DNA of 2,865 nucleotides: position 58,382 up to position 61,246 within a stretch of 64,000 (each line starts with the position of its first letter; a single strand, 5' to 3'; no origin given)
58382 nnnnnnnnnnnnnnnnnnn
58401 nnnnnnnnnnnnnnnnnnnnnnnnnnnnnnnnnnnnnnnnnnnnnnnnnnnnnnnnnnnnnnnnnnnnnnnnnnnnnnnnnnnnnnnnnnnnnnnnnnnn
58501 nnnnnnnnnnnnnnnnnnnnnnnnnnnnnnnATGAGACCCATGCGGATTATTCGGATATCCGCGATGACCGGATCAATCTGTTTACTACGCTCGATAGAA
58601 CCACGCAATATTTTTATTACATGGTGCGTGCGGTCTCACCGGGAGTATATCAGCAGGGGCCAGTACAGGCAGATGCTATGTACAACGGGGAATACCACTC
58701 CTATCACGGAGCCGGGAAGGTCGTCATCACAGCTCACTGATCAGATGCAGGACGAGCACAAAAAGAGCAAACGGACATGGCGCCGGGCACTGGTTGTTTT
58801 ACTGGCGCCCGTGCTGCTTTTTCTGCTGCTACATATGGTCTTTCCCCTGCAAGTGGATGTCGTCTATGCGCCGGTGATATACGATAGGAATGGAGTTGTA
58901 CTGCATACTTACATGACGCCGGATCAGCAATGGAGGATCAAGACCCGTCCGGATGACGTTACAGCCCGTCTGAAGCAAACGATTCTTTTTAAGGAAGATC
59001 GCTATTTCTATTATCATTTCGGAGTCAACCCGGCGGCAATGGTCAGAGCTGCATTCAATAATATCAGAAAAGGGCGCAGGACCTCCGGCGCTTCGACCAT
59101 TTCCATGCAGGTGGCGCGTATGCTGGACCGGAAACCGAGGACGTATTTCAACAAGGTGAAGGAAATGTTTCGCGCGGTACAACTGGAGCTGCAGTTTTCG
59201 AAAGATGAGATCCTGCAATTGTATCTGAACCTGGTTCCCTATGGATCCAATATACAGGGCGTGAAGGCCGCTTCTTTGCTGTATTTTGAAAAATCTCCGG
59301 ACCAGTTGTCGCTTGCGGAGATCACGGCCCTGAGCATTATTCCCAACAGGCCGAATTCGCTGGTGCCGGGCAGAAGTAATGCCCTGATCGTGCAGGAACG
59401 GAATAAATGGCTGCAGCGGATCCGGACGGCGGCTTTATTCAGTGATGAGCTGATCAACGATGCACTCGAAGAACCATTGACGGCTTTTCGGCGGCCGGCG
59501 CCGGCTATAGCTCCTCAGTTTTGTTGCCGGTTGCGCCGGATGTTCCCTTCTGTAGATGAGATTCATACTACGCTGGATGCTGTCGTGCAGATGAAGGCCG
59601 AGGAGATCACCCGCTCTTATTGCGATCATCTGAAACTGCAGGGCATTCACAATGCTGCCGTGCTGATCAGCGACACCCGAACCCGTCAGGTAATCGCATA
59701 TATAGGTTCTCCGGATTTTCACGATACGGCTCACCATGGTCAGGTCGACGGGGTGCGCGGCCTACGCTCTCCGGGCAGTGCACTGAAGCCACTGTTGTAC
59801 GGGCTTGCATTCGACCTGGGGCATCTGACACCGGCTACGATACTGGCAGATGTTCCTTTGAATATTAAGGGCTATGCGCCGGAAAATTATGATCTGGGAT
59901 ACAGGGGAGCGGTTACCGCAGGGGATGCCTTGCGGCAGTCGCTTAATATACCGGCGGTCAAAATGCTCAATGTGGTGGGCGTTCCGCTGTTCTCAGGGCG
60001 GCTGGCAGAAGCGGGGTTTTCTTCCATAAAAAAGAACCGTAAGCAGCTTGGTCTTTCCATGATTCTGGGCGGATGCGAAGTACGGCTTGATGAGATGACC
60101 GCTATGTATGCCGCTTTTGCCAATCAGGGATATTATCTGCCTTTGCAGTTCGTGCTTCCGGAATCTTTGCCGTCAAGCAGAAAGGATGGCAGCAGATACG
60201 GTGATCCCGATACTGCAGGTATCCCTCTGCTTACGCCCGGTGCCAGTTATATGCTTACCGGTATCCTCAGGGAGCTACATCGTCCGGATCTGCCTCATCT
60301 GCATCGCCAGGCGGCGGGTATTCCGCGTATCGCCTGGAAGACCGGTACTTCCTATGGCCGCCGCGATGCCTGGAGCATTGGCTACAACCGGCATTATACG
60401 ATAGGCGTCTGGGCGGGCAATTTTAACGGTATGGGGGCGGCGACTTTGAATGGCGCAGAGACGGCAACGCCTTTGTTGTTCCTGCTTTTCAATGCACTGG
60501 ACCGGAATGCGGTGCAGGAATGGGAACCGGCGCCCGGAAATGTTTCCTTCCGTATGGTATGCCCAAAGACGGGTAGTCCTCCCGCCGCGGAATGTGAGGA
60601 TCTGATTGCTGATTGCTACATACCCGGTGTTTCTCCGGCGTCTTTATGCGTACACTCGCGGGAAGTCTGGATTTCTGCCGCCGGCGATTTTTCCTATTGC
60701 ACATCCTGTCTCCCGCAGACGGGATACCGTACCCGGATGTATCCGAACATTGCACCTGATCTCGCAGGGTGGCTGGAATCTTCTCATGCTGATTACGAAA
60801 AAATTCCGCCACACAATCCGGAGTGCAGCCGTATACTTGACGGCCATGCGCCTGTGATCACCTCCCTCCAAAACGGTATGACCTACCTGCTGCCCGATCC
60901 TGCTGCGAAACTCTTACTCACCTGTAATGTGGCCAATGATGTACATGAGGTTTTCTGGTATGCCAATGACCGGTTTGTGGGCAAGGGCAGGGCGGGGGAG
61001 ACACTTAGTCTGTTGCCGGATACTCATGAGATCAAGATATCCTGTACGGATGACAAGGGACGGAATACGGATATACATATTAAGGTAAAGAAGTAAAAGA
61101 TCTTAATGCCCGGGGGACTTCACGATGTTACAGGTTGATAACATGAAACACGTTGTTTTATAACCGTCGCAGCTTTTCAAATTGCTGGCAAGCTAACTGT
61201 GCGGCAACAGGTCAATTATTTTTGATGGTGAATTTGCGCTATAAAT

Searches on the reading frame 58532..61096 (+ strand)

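Call 71: search_protein_families(library=pfam, proteins=[window:58532-61096:+], max_evalue=0.001)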
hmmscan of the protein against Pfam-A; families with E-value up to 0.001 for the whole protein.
window:58532-61096:+ (854 aa): 3 families
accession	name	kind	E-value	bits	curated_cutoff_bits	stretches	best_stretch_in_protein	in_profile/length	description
PF00912.28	Transgly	-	1e-49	168.8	27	1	123-296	4-176/178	Transglycosylase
PF00905.27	Transpeptidase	-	1.7e-11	44.3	22.1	1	376-610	2-245/299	Penicillin binding protein transpeptidase domain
PF06832.18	BiPBP_C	-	4.3e-09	36.6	26.8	1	770-850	8-90/90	Penicillin-Binding Protein C-terminus Family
